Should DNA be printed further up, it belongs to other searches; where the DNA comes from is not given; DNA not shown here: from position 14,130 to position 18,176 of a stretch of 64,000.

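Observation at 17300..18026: TE-like domain with GQGQG in place of the GxSxG nucleophile motif, next to a free-standing C domain.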

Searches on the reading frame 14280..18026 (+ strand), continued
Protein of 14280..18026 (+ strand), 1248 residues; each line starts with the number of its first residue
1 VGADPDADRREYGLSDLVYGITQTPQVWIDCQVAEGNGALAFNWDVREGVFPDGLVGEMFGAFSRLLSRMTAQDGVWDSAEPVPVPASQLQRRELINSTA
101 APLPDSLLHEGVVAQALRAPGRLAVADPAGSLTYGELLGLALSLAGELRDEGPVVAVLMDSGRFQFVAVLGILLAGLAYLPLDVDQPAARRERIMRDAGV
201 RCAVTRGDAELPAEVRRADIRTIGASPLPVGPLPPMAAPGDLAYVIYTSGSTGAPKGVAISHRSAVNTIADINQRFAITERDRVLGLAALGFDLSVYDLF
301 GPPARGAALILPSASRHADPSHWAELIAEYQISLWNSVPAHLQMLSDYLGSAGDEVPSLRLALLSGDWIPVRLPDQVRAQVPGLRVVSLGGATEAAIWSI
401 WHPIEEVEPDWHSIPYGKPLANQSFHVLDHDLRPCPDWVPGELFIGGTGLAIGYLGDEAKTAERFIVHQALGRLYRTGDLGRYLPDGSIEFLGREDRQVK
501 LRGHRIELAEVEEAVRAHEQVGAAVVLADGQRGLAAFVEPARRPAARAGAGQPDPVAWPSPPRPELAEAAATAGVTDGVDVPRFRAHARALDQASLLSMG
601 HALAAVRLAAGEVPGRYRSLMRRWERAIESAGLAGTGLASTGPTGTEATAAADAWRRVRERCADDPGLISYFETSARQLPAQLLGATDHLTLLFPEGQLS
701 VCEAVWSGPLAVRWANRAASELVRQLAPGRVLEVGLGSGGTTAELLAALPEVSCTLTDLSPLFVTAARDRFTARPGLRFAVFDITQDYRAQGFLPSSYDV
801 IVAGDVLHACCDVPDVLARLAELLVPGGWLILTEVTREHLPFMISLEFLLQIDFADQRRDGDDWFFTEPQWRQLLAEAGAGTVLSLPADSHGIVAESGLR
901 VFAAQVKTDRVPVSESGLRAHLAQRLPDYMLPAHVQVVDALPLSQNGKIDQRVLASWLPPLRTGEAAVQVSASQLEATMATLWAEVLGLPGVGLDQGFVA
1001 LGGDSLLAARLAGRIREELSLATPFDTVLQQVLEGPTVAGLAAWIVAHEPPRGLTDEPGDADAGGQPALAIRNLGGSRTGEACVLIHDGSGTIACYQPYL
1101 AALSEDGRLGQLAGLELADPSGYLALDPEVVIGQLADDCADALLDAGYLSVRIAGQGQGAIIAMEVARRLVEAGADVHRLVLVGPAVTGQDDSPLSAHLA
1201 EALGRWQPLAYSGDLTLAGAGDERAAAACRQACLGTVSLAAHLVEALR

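Call 13: find_encoding_contigs(protein=P0001, flank=10000, max_places=3)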
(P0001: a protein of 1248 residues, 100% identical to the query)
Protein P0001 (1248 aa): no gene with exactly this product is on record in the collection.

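Call 14: find_encoding_contigs(protein=P0002, flank=10000, max_places=3)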
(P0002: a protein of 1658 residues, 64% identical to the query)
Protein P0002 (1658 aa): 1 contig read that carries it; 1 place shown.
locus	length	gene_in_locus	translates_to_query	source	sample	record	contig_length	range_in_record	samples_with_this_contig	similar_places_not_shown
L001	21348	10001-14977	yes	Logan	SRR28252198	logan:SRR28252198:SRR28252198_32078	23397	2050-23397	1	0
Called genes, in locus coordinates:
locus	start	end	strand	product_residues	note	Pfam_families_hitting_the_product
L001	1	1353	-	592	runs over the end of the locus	PF13522:GATase_6, PF13537:GATase_7, PF00733:Asn_synthase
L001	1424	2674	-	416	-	PF00067:p450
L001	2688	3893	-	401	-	PF00067:p450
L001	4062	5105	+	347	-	PF08100:Dimerisation, PF00891:Methyltransf_2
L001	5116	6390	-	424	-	PF00668:Condensation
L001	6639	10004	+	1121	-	PF00550:PP-binding, PF00668:Condensation, PF00501:AMP-binding, PF13193:AMP-binding_C (weak), PF00550:PP-binding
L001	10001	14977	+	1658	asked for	PF18563:TubC_N, PF00668:Condensation, PF00501:AMP-binding, PF13489:Methyltransf_23, PF08241:Methyltransf_11, PF08242:Methyltransf_12, PF13649:Methyltransf_25, PF13847:Methyltransf_31, +4 more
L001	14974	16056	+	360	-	PF01408:GFO_IDH_MocA, PF21390:Irp3-like_C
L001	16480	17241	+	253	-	PF00106:adh_short, PF08659:KR, PF23441:SDR, PF13561:adh_short_C2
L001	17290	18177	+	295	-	PF13489:Methyltransf_23 (weak), PF13649:Methyltransf_25, PF13847:Methyltransf_31 (weak), PF08241:Methyltransf_11, PF08242:Methyltransf_12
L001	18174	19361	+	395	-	PF00155:Aminotran_1_2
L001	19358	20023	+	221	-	PF03301:Trp_dioxygenase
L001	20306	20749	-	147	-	PF00903:Glyoxalase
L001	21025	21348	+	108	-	?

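Call 15: find_encoding_contigs(protein=P0003, flank=10000, max_places=3)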
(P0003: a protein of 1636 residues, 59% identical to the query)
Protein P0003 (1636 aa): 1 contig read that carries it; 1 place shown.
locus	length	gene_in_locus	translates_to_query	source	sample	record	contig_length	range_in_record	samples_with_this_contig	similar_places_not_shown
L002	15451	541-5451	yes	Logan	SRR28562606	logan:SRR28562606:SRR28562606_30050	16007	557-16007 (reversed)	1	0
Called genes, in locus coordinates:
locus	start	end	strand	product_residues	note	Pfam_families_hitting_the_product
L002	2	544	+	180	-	?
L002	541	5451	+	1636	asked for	PF18563:TubC_N, PF00668:Condensation, PF00501:AMP-binding, PF13489:Methyltransf_23, PF08241:Methyltransf_11, PF08242:Methyltransf_12, PF13649:Methyltransf_25, PF00550:PP-binding, +4 more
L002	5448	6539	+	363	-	PF01408:GFO_IDH_MocA, PF21390:Irp3-like_C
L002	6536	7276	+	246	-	PF00561:Abhydrolase_1 (faint), PF00975:Thioesterase, PF12697:Abhydrolase_6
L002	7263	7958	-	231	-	PF03301:Trp_dioxygenase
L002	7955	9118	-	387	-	PF00155:Aminotran_1_2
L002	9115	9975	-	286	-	PF05175:MTS (faint), PF13489:Methyltransf_23 (weak), PF08241:Methyltransf_11, PF08242:Methyltransf_12, PF13649:Methyltransf_25, PF13847:Methyltransf_31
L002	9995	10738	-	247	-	PF00106:adh_short, PF08659:KR, PF23441:SDR, PF13561:adh_short_C2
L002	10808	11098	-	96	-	PF01817:CM_2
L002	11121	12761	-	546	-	PF00501:AMP-binding, PF13193:AMP-binding_C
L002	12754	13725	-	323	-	PF11583:AurF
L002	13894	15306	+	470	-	PF01474:DAHP_synth_2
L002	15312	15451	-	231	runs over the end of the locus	?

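Call 48: find_encoding_contigs(protein=P0004, flank=10000, max_places=1)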
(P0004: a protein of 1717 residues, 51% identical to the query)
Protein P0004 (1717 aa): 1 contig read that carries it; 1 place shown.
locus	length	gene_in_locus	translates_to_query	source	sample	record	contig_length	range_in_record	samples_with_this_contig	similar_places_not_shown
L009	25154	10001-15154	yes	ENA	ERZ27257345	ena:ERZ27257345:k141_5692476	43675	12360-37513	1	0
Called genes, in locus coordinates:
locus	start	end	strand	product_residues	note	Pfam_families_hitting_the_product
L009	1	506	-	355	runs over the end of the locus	PF05721:PhyH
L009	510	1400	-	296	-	PF00561:Abhydrolase_1, PF12146:Hydrolase_4, PF12697:Abhydrolase_6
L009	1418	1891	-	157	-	PF00903:Glyoxalase, PF13669:Glyoxalase_4 (faint)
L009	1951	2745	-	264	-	PF02353:CMAS (faint), PF13489:Methyltransf_23, PF13847:Methyltransf_31, PF08241:Methyltransf_11, PF08242:Methyltransf_12, PF13649:Methyltransf_25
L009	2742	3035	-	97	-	PF00550:PP-binding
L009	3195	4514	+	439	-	PF00668:Condensation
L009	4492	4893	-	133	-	PF18029:Glyoxalase_6 (weak)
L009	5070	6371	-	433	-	PF00668:Condensation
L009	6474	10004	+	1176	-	PF00550:PP-binding, PF00668:Condensation, PF00501:AMP-binding, PF13193:AMP-binding_C, PF00550:PP-binding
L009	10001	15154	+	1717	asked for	PF18563:TubC_N, PF00668:Condensation, PF00501:AMP-binding, PF08241:Methyltransf_11, PF08242:Methyltransf_12, PF13489:Methyltransf_23, PF13649:Methyltransf_25 (weak), PF00975:Thioesterase, +2 more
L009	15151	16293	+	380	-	PF01408:GFO_IDH_MocA, PF21390:Irp3-like_C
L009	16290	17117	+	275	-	PF00975:Thioesterase, PF12697:Abhydrolase_6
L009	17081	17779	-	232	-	PF03301:Trp_dioxygenase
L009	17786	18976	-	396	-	PF00155:Aminotran_1_2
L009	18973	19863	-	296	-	PF13649:Methyltransf_25, PF08241:Methyltransf_11 (weak), PF08242:Methyltransf_12 (weak)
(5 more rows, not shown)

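Call 49: find_encoding_contigs(protein=P0007, flank=10000, max_places=1)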
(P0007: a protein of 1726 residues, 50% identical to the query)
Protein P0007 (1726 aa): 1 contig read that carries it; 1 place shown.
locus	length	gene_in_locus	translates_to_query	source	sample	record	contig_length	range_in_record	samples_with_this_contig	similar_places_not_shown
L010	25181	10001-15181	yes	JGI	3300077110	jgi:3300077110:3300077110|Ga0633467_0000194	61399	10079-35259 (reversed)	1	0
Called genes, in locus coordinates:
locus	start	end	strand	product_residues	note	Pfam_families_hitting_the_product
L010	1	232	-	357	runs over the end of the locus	PF08028:Acyl-CoA_dh_2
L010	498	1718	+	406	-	PF00067:p450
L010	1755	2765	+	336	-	PF08100:Dimerisation, PF25213:HVO_A0261_N (faint), PF00891:Methyltransf_2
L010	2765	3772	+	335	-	PF08100:Dimerisation (weak), PF00891:Methyltransf_2, PF08242:Methyltransf_12 (weak)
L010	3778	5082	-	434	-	PF00668:Condensation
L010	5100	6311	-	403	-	PF00067:p450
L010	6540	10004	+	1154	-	PF00550:PP-binding, PF00668:Condensation, PF00501:AMP-binding, PF13193:AMP-binding_C, PF00550:PP-binding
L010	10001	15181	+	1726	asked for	PF18563:TubC_N, PF00668:Condensation, PF00501:AMP-binding, PF13489:Methyltransf_23, PF08241:Methyltransf_11, PF08242:Methyltransf_12, PF13649:Methyltransf_25, PF00550:PP-binding, +3 more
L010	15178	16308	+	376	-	PF01408:GFO_IDH_MocA, PF21390:Irp3-like_C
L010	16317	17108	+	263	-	PF00975:Thioesterase, PF12697:Abhydrolase_6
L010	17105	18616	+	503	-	PF06609:TRI12 (weak), PF07690:MFS_1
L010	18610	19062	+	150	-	PF00903:Glyoxalase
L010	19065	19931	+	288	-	PF04072:LCM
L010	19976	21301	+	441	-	PF00999:Na_H_Exchanger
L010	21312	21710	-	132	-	-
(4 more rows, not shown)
